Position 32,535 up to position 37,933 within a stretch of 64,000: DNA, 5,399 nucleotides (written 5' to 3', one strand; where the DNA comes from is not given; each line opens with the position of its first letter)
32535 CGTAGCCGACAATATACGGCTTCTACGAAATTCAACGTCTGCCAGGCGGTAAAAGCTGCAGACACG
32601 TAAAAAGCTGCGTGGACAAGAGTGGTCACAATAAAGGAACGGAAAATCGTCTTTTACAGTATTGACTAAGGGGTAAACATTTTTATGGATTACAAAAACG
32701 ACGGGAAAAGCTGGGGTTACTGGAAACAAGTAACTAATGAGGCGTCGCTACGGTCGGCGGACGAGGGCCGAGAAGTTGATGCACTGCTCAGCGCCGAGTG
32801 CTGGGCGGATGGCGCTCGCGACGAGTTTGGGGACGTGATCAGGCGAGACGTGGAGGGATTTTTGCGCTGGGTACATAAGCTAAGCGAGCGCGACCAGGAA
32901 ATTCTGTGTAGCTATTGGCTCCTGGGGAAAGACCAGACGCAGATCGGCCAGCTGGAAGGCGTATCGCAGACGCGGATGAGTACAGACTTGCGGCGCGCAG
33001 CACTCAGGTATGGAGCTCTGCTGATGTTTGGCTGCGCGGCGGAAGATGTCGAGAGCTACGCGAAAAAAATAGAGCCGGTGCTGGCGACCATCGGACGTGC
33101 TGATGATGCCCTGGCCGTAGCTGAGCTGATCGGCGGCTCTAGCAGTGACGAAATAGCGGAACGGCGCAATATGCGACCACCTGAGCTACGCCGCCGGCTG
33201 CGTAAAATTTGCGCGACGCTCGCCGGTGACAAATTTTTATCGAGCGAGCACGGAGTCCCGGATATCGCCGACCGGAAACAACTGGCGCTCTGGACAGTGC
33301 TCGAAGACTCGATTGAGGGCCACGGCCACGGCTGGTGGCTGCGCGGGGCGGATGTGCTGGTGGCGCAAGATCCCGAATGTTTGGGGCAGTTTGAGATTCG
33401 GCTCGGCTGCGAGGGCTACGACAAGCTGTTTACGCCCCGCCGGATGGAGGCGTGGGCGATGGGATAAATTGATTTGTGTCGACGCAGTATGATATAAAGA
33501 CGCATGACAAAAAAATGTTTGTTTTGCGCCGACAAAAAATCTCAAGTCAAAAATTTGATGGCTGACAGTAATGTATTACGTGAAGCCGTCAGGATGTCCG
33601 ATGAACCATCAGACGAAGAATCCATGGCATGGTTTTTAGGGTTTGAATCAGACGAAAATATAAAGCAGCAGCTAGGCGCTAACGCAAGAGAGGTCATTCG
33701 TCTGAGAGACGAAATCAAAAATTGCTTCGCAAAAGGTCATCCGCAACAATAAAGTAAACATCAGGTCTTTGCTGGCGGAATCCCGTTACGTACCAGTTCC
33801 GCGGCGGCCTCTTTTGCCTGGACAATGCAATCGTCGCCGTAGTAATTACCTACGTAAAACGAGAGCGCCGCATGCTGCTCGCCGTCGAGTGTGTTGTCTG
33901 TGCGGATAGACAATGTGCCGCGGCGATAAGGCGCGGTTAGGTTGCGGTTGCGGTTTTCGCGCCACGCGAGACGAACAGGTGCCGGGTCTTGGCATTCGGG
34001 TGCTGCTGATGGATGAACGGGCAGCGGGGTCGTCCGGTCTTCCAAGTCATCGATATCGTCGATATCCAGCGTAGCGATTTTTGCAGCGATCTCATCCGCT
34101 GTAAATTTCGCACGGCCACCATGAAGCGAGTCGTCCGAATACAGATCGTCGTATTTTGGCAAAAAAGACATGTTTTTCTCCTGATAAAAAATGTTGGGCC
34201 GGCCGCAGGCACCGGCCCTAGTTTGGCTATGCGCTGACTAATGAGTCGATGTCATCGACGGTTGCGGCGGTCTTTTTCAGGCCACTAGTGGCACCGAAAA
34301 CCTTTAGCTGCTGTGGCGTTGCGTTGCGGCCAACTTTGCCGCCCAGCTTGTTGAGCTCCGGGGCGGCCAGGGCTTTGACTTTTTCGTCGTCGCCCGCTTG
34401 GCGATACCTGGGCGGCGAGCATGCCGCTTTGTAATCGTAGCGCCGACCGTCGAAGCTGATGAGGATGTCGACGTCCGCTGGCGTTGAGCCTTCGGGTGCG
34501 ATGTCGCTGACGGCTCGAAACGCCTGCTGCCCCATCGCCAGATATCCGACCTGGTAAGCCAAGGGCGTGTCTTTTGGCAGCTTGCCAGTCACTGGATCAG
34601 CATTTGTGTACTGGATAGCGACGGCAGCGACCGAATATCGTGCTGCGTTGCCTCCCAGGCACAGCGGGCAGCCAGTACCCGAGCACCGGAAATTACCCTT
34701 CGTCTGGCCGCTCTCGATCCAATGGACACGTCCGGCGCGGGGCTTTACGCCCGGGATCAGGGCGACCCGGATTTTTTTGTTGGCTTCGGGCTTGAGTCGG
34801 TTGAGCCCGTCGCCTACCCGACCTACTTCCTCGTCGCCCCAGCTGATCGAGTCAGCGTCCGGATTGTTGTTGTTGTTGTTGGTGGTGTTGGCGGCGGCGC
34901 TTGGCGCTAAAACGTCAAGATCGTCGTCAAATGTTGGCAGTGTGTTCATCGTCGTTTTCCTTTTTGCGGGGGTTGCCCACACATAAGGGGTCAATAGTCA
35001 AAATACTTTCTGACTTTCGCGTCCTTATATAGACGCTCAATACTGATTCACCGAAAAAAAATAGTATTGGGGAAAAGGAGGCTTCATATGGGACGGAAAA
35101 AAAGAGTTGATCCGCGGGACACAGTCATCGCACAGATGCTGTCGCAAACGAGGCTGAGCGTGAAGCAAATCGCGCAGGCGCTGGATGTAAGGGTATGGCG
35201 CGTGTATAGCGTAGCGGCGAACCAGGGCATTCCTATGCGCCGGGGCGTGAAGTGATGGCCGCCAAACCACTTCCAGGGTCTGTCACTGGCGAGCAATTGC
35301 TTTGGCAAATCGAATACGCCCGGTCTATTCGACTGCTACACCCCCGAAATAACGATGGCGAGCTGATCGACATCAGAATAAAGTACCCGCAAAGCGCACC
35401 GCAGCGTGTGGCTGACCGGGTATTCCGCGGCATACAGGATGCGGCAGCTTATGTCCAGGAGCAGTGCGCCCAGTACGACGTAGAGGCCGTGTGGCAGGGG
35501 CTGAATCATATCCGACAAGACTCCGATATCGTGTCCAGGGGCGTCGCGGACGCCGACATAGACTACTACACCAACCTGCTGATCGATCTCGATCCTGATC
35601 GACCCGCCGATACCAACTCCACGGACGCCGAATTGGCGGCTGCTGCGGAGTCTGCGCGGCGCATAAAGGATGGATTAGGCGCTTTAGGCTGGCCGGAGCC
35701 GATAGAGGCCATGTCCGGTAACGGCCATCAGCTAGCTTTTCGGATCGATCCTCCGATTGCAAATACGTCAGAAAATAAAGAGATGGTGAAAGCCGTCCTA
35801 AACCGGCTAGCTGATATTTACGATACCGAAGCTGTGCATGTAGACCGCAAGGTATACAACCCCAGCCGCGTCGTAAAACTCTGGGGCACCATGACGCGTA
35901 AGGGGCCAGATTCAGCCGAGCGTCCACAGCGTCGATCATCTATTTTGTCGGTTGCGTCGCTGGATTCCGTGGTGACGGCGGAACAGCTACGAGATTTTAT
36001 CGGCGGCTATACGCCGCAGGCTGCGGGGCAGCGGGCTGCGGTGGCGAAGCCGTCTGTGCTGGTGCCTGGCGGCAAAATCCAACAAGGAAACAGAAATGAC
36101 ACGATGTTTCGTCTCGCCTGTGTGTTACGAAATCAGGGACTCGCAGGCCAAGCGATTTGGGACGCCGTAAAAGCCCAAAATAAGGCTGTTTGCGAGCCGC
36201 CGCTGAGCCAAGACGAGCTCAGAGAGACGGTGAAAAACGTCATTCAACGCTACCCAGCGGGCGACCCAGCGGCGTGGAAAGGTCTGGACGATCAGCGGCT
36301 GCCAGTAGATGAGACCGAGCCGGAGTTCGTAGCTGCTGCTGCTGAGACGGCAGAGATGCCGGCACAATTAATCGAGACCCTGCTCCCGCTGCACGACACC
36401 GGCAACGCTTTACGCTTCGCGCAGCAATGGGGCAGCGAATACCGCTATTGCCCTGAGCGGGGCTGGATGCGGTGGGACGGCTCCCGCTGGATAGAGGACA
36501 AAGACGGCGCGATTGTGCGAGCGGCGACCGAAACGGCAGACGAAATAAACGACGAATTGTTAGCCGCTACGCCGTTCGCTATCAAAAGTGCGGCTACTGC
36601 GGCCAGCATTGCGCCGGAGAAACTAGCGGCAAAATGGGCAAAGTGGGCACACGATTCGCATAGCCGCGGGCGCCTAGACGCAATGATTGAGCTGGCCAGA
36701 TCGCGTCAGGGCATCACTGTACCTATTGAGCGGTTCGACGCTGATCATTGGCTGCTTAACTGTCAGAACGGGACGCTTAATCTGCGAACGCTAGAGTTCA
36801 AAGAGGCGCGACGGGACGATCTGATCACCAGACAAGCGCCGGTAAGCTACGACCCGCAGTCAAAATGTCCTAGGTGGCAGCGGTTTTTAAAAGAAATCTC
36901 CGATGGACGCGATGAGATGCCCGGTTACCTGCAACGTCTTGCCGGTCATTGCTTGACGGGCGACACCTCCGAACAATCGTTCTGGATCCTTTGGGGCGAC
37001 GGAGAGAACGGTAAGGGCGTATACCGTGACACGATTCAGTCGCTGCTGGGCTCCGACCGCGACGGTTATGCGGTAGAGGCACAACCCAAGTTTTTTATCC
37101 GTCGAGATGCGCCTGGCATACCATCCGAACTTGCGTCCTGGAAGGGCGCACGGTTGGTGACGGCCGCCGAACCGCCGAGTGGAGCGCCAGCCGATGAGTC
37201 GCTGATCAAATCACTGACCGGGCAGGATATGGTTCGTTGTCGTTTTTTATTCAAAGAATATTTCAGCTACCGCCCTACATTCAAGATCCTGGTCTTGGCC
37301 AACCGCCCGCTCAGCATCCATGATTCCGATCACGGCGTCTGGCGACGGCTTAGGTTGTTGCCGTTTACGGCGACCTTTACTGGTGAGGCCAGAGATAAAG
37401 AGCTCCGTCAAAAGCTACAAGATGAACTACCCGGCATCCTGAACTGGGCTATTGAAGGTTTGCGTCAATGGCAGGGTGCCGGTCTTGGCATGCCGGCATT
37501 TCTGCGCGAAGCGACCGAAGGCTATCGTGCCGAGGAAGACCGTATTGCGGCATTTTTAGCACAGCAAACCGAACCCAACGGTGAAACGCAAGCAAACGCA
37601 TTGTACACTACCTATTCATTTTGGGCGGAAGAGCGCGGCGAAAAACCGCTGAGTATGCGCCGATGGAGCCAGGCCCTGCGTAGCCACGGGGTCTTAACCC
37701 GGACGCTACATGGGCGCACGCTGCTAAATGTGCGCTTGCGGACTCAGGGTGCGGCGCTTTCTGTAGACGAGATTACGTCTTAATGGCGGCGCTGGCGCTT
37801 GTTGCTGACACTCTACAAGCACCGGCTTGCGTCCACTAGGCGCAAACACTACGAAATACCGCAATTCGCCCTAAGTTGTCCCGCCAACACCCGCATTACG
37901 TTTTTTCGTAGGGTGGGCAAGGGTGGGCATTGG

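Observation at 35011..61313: Recurring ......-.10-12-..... box directly abutting late-gene start codons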

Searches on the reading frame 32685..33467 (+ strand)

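Call 8: search_protein_families(library=pfam, proteins=[window:32685-33467:+], max_evalue=0.01)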
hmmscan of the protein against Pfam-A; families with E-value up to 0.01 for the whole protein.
window:32685-33467:+ (260 aa): 2 families
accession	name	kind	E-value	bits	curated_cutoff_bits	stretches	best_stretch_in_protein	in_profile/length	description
PF08281.18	Sigma70_r4_2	-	0.00023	21.2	25.7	0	63-105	8-50/54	Sigma-70, region 4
PF04545.22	Sigma70_r4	-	0.0018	18.2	24.1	1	63-105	2-44/50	Sigma-70, region 4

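Call 14: search_protein_families(library=phrogs, proteins=[window:32685-33467:+], max_evalue=0.001)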
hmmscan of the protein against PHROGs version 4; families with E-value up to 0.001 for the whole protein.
window:32685-33467:+ (260 aa): 0 families

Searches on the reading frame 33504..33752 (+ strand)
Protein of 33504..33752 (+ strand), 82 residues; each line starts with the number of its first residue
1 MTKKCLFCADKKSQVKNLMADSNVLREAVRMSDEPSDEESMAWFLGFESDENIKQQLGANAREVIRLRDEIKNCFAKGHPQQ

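Call 18: search_protein_families(library=pfam, proteins=[window:33504-33752:+], max_evalue=0.01)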
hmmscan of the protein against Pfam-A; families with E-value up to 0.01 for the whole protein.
window:33504-33752:+ (82 aa): 1 family
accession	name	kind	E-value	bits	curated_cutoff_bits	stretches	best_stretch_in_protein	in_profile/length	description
PF07439.16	DUF1515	-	0.0043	17.4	22.2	0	11-38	6-33/113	Protein of unknown function (DUF1515)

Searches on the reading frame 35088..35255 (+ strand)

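Call 110: search_protein_families(library=pfam, proteins=[window:35088-35255:+], max_evalue=0.01)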
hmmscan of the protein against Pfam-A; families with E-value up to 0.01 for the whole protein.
window:35088-35255:+ (55 aa): 1 family
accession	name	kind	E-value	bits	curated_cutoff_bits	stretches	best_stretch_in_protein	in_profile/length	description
PF21476.4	PF0610-like_N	-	6.2e-05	23.6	33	1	14-41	6-33/50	PF0610-like, N-terminal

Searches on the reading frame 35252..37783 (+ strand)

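Call 8: search_protein_families(library=pfam, proteins=[window:35252-37783:+], max_evalue=0.01)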
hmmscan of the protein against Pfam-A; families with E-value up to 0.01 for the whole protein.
window:35252-37783:+ (843 aa): 3 families
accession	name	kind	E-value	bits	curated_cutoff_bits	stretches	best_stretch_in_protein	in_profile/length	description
PF08706.16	D5_N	-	1.3e-36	126.4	22.4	1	386-550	1-144/145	D5 N terminal like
PF08708.16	PriCT_1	-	3.4e-12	46.2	21.1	1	275-333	7-64/67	Primase C terminal 1 (PriCT-1)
PF19263.5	DUF5906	-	0.00027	22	27.6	1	580-699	1-114/114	Family of unknown function (DUF5906)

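Call 14: search_protein_families(library=phrogs, proteins=[window:35252-37783:+], max_evalue=0.001)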
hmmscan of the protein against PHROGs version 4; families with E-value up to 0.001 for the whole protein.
window:35252-37783:+ (843 aa): 11 families
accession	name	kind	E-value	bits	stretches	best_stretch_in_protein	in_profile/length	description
phrog_6088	-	DNA, RNA and nucleotide metabolism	3.1e-110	370.8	1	363-831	315-765/772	DNA primase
phrog_2478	-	DNA, RNA and nucleotide metabolism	1.2e-100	338.9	2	376-814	401-823/854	DNA polymerase/primase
phrog_1156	-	DNA, RNA and nucleotide metabolism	1e-99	336.3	1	325-830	327-826/855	DNA primase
phrog_1829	-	DNA, RNA and nucleotide metabolism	2.8e-98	331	1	367-811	311-735/772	DNA primase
phrog_16950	-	DNA, RNA and nucleotide metabolism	7.2e-74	250.1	1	372-809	358-806/843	DNA primase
phrog_864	-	DNA, RNA and nucleotide metabolism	1.7e-62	213.2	1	494-814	283-601/1064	DNA primase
phrog_1883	-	DNA, RNA and nucleotide metabolism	9.5e-57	193.8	1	381-832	275-750/756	DNA helicase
phrog_7601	-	unknown function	4.3e-29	102.8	1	565-814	10-255/289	-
phrog_16213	-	DNA, RNA and nucleotide metabolism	4.6e-10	39.4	1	499-771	313-582/732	DNA primase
phrog_2135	-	DNA, RNA and nucleotide metabolism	1.2e-05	24.9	1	275-333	651-709/713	DNA primase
phrog_695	-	DNA, RNA and nucleotide metabolism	1.3e-05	25.2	1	199-332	140-266/704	DNA polymerase/primase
